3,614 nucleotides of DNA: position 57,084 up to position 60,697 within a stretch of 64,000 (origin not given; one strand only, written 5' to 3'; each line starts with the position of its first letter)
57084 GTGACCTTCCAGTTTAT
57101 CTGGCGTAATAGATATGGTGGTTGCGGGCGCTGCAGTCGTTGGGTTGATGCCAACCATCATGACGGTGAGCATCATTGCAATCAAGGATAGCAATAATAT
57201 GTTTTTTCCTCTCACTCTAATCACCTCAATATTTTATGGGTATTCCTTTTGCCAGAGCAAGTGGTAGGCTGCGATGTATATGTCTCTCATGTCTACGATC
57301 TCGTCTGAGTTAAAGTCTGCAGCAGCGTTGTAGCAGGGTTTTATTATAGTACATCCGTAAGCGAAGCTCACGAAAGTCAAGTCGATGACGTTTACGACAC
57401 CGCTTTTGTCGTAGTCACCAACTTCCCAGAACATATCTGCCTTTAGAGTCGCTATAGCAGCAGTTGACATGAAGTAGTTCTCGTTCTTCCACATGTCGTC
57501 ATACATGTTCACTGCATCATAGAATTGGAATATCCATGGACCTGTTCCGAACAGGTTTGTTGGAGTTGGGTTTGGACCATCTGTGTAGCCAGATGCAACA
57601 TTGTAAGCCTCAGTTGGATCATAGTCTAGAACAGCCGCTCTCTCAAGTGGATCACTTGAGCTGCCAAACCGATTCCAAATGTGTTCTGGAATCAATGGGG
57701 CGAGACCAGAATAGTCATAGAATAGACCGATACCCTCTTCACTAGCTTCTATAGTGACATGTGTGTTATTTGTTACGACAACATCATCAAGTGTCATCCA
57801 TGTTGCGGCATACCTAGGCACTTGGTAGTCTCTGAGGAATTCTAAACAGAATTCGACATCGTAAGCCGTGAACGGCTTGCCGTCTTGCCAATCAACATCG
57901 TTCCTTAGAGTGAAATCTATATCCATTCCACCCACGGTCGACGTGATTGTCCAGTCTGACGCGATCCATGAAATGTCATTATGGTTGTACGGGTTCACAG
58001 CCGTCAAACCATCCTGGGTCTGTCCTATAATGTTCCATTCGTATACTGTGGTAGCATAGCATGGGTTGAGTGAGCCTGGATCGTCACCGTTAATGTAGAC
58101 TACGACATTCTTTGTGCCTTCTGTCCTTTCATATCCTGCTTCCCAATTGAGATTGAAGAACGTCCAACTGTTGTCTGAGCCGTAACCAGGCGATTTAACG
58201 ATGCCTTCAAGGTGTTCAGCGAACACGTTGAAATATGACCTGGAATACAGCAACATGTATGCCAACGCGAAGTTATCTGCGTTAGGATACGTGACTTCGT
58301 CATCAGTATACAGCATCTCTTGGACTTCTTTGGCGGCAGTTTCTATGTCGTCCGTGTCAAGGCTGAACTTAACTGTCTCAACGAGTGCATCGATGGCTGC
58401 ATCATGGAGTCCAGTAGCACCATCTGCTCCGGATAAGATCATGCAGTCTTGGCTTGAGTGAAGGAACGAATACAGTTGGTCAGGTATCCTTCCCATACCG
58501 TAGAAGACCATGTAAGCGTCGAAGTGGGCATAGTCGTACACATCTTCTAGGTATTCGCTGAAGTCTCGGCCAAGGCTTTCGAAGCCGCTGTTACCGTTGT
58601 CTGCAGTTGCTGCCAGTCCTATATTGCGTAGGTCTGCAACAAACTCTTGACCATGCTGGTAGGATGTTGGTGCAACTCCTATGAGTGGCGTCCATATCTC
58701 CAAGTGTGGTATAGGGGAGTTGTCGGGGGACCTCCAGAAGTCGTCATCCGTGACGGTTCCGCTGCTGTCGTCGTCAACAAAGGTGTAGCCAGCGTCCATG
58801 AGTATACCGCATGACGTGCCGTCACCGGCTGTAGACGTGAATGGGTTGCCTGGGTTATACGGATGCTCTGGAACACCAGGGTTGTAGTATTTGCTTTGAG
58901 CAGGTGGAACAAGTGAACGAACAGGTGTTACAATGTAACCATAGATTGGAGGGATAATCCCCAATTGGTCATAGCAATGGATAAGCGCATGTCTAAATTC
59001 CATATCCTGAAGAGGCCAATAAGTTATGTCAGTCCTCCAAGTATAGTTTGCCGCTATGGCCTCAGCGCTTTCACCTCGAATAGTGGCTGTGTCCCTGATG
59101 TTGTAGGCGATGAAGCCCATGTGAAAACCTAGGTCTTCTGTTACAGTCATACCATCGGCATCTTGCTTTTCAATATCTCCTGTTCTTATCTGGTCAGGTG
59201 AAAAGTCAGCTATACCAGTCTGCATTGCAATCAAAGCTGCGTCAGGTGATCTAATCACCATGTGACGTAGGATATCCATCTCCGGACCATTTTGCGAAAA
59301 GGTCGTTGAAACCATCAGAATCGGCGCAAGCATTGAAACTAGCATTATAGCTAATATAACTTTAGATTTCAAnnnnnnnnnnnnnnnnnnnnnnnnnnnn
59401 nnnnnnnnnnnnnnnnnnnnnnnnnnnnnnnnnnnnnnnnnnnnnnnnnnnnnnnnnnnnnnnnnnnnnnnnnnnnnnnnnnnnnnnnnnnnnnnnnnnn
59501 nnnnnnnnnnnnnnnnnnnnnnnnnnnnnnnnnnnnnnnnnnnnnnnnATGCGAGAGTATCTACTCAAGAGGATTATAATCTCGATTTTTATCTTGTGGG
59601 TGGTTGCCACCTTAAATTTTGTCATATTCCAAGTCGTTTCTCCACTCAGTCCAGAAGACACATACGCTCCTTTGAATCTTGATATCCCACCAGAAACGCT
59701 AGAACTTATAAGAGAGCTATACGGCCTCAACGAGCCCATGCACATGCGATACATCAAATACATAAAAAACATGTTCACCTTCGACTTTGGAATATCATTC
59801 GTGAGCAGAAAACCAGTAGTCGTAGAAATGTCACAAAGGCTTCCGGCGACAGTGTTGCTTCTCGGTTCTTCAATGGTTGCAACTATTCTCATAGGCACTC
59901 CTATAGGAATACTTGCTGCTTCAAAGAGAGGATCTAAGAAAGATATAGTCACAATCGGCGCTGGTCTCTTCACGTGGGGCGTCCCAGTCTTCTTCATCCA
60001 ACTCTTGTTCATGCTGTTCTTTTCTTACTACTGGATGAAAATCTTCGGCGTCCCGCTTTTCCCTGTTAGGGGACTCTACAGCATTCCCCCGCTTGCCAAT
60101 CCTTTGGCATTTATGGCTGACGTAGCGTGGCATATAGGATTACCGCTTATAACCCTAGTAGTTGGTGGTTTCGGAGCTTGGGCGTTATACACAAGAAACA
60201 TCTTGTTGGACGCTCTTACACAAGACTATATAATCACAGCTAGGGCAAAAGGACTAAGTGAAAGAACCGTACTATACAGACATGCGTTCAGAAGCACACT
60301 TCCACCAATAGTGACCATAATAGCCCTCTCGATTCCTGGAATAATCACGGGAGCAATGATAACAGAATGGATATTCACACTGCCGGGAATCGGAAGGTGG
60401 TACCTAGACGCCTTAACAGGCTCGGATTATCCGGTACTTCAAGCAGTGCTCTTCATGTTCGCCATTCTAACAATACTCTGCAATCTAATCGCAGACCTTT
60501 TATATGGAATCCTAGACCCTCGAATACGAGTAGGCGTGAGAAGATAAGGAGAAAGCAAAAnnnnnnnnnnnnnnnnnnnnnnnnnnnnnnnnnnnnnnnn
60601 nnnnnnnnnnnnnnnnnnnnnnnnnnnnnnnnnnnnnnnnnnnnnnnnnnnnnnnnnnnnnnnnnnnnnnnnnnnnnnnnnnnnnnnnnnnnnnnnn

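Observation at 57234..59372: ABC-transporter substrate-binding protein carrying a dockerin: tethering of a solute receptor through a cohesin scaffold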

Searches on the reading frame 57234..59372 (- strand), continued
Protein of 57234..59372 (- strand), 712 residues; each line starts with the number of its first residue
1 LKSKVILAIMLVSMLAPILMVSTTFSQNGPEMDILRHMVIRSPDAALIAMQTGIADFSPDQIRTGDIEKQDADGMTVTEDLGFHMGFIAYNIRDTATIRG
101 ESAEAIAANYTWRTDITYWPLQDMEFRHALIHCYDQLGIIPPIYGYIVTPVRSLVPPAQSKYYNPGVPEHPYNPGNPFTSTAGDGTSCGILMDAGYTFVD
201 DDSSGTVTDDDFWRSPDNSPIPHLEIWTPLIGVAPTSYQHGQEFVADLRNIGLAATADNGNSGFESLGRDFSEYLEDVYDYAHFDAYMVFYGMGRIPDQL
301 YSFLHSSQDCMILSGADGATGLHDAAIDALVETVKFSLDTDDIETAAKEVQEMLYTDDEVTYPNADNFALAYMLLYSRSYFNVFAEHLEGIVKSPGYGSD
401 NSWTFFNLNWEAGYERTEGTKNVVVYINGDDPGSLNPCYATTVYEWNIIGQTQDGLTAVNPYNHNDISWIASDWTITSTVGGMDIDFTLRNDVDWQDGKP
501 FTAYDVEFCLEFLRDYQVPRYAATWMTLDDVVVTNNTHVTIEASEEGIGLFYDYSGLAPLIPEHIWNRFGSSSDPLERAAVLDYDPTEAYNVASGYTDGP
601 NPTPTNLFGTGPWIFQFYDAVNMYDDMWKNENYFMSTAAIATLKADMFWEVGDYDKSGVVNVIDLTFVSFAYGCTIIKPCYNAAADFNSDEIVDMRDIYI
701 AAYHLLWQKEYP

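Call 57: find_homologous_proteins(query=P0189, max_evalue=1e-20)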
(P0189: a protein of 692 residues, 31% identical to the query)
Query P0189 (692 aa): 48 proteins with E <= 1e-20 among 8000 candidates.
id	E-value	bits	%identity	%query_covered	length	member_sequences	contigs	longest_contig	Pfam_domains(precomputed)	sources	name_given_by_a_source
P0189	0.0e+0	1639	100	100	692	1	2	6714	PF00404.25,PF00496.28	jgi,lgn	jgi:ABC-type transport system substrate-binding protein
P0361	0.0e+0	1088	67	100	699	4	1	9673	PF00496.28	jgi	jgi:peptide/nickel transport system substrate-binding protein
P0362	0.0e+0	1048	66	100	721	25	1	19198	PF00496.28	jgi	jgi:peptide/nickel transport system substrate-binding protein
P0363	0.0e+0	1022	66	98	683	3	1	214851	PF00496.28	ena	-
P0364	2.5e-292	990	63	99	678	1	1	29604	PF00496.28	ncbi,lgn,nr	ncbi:MAG: ABC transporter substrate-binding protein [Candidatus Bathyarchaeia archaeon]|nr:ABC trans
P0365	2.4e-262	890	60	89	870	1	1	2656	PF00496.28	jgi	jgi:peptide/nickel transport system substrate-binding protein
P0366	1.1e-239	815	53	99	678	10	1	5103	PF00496.28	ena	-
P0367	4.5e-200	685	60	72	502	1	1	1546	PF00404.25,PF00496.28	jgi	-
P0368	3.9e-174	599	46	100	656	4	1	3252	PF00404.25,PF00496.28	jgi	-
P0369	5.3e-172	592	45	88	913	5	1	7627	PF00496.28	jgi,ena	-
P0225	4.2e-165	569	44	97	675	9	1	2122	PF00496.28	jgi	jgi:peptide/nickel transport system substrate-binding protein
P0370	1.2e-159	551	43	99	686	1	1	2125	PF00496.28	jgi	jgi:ABC-type transport system substrate-binding protein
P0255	2.1e-155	537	42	89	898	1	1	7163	PF00496.28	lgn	-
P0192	1.3e-146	508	43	89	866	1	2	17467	PF00496.28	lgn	-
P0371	3.1e-145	503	41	99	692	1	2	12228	PF00496.28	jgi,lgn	-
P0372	3.0e-139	483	41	93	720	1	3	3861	PF00496.28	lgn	-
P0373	2.5e-130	454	38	100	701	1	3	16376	PF00496.28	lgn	-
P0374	5.4e-126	440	40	90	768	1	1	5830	PF00496.28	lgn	-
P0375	9.5e-125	436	38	100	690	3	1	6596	PF00496.28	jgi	-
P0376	2.3e-123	431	41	46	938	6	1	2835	PF00404.25,PF00496.28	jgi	jgi:hypothetical protein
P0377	6.1e-122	426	40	89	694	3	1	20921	PF00496.28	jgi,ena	-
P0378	1.9e-119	418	38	100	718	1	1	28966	PF00496.28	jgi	jgi:ABC-type transport system substrate-binding protein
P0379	7.1e-119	416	37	99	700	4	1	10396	PF00496.28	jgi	-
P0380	3.9e-118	414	38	99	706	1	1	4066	PF00496.28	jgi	jgi:ABC-type transport system substrate-binding protein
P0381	2.1e-117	411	50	43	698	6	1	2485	PF00496.28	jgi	jgi:ABC-type transport system substrate-binding protein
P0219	4.1e-115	404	40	46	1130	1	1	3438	PF00496.28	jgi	jgi:ABC-type transport system substrate-binding protein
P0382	2.4e-112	394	38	45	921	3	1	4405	PF00404.25,PF00496.28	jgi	jgi:ABC-type transport system substrate-binding protein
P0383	3.0e-110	388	46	44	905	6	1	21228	PF00404.25,PF00496.28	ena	-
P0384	2.1e-109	385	44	38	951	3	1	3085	PF00496.28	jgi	jgi:ABC-type transport system substrate-binding protein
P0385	2.1e-107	378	43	46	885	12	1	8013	PF00496.28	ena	-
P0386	3.1e-106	374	39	45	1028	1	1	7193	PF00496.28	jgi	jgi:ABC-type transport system substrate-binding protein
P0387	2.2e-103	365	35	46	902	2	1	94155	PF00496.28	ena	-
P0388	1.2e-102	362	38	42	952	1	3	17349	PF00404.25,PF00496.28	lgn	-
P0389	1.8e-102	362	32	64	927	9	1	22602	PF00496.28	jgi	-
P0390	5.3e-102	360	41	43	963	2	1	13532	PF00496.28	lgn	-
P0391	2.8e-99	351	37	46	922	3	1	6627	PF00496.28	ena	-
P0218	1.5e-98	349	35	89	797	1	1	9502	PF00404.25,PF00496.28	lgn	-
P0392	4.4e-94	334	41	41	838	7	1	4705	PF00404.25,PF00496.28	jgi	jgi:ABC-type transport system substrate-binding protein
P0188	2.9e-93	331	37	45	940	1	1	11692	PF00496.28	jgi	jgi:hypothetical protein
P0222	9.7e-93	330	34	48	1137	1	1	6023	PF00496.28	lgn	-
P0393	8.2e-91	323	40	45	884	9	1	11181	PF00496.28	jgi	jgi:hypothetical protein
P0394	6.5e-89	317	41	46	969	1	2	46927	PF00496.28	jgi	jgi:hypothetical protein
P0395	8.8e-89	317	42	43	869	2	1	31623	PF00496.28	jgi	jgi:hypothetical protein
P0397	1.1e-80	290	32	96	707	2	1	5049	PF00496.28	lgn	-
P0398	3.6e-76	275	40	44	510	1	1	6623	PF00496.28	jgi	jgi:hypothetical protein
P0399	1.2e-62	230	34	45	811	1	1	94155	PF00496.28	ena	-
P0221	2.4e-60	223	37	45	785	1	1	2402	PF00496.28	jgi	jgi:hypothetical protein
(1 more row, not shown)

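Call 61: find_encoding_contigs(protein=P0100, flank=9000, max_places=1)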
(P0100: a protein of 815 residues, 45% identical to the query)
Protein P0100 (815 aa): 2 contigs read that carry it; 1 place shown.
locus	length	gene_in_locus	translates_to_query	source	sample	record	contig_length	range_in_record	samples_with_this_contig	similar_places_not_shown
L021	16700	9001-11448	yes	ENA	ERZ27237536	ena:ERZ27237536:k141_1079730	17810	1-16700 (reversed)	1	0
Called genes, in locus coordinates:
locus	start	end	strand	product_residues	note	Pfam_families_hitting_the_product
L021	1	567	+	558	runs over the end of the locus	?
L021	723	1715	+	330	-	PF00005:ABC_tran, PF08352:oligo_HPY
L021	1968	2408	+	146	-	-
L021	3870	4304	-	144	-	-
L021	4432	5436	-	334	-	PF00005:ABC_tran, PF13304:AAA_21 (faint), PF08352:oligo_HPY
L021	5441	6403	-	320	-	PF00005:ABC_tran, PF08352:oligo_HPY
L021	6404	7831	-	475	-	PF12911:OppC_N, PF00528:BPD_transp_1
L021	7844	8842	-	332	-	PF19300:BPD_transp_1_N, PF00528:BPD_transp_1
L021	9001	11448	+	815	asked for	PF00496:SBP_bac_5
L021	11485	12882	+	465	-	PF00963:Cohesin (weak)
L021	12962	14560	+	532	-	PF07494:Reg_prop (faint), PF13088:BNR_2 (faint), PF00404:Dockerin_1 (weak)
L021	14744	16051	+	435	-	PF00801:PKD, PF18911:PKD_4, PF07705:CARDB (weak)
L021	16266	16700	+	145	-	?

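Call 62: find_encoding_contigs(protein=P0069, flank=9000, max_places=1)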
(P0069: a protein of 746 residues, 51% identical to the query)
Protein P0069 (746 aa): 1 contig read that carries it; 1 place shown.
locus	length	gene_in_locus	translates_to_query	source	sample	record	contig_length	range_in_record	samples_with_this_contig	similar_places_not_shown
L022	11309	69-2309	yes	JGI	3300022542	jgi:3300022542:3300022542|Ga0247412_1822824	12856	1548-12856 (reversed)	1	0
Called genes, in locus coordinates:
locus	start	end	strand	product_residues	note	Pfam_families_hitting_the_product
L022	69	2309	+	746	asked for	PF00496:SBP_bac_5 (weak)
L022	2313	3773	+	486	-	-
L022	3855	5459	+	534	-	PF07494:Reg_prop (faint), PF13088:BNR_2, PF00404:Dockerin_1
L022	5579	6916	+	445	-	PF00963:Cohesin (weak), PF18911:PKD_4, PF00801:PKD, PF07705:CARDB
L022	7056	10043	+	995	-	PF00963:Cohesin, PF18911:PKD_4, PF00801:PKD, PF22352:K319L-like_PKD (faint), PF07705:CARDB (weak), PF00801:PKD, PF18911:PKD_4, PF07705:CARDB (weak)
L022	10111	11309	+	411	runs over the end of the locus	PF13088:BNR_2, PF07676:PD40 (faint), PF15892:BNR_4 (weak), PF00404:Dockerin_1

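Call 65: search_protein_families(library=pfam, proteins=[P0175, P0241, P0239, P0208, P0189, P0248, P0099], max_evalue=0.01)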
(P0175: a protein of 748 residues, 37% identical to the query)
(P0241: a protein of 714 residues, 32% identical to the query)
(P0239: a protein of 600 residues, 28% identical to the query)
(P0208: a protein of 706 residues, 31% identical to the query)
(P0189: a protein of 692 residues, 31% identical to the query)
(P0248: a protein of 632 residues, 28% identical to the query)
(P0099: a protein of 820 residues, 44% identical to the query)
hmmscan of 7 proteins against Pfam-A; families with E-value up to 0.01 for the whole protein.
P0175 (748 aa): 2 families
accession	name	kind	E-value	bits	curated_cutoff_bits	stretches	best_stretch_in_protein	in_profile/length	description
PF00496.27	SBP_bac_5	-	1.1e-63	216.1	32.4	2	34-265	141-363/368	Bacterial extracellular solute-binding proteins, family 5 Middle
PF13115.11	YtkA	-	0.0021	19.1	25.9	1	582-642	18-79/85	YtkA-like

P0241 (714 aa): 6 families
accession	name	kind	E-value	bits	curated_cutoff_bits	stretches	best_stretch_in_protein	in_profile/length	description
PF00496.27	SBP_bac_5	-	4.9e-55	187.6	32.4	2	39-254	145-350/368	Bacterial extracellular solute-binding proteins, family 5 Middle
PF17789.7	MG4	-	2.4e-06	28.1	24.7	1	581-648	13-77/95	Macroglobulin domain MG4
PF02369.22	Big_1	-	9.4e-05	22.9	34.9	1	586-648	21-82/93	Bacterial Ig-like domain (group 1)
PF09134.16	Invasin_D3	-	0.00044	21.2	33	1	585-649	23-85/98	Invasin, domain 3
PF16640.11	Big_3_5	-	0.0051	17.8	35.5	1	574-643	4-66/88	Bacterial Ig-like domain (group 3)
PF13115.11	YtkA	-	0.0081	17.2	25.9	0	565-632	4-73/85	YtkA-like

P0239 (600 aa): 1 family
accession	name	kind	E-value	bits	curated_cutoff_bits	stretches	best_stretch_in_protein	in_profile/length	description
PF00496.27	SBP_bac_5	-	3.7e-61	207.7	32.4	2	39-266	139-358/368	Bacterial extracellular solute-binding proteins, family 5 Middle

P0208 (706 aa): 1 family
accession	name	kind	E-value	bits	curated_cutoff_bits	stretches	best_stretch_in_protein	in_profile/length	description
PF00496.27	SBP_bac_5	-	1.1e-61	209.4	32.4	2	32-248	138-344/368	Bacterial extracellular solute-binding proteins, family 5 Middle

P0189 (692 aa): 2 families
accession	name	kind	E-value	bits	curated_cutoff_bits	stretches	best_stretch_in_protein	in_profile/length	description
PF00496.27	SBP_bac_5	-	4.8e-27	95.5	32.4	2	469-628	11-142/368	Bacterial extracellular solute-binding proteins, family 5 Middle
PF00404.24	Dockerin_1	-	8.3e-06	26.3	22.9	1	630-680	2-52/57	Dockerin type I domain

P0248 (632 aa): 1 family
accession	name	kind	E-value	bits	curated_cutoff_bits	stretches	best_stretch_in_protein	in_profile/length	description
PF00496.27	SBP_bac_5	-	2.1e-43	149.3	32.4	2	29-265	146-362/368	Bacterial extracellular solute-binding proteins, family 5 Middle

P0099 (820 aa): 1 family
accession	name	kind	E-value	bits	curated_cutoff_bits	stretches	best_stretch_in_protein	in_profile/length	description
PF00496.27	SBP_bac_5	-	1e-30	107.6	32.4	2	568-741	4-141/368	Bacterial extracellular solute-binding proteins, family 5 Middle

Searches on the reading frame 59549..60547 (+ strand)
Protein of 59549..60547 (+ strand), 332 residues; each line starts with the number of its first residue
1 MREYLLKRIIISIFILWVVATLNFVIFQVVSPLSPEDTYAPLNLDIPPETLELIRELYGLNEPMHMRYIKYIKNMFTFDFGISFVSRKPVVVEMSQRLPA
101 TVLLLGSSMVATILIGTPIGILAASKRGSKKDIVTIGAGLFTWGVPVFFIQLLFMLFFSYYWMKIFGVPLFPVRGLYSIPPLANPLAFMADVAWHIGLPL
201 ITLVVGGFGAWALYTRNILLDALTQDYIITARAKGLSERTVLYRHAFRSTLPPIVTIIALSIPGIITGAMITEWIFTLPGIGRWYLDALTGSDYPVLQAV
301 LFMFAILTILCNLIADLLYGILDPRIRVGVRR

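Call 3: search_protein_families(library=pfam, proteins=[window:59549-60547:+], max_evalue=0.1)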
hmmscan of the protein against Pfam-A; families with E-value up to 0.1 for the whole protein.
window:59549-60547:+ (332 aa): 2 families
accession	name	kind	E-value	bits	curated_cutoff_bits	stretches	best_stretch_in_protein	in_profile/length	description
PF00528.27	BPD_transp_1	-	3.2e-37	128.5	26.4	1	116-327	1-183/184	Binding-protein-dependent transport system inner membrane component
PF19300.4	BPD_transp_1_N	-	1.3e-10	41.9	23.8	1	1-103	1-112/114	Binding-prot-dependent transport system membrane comp, N-term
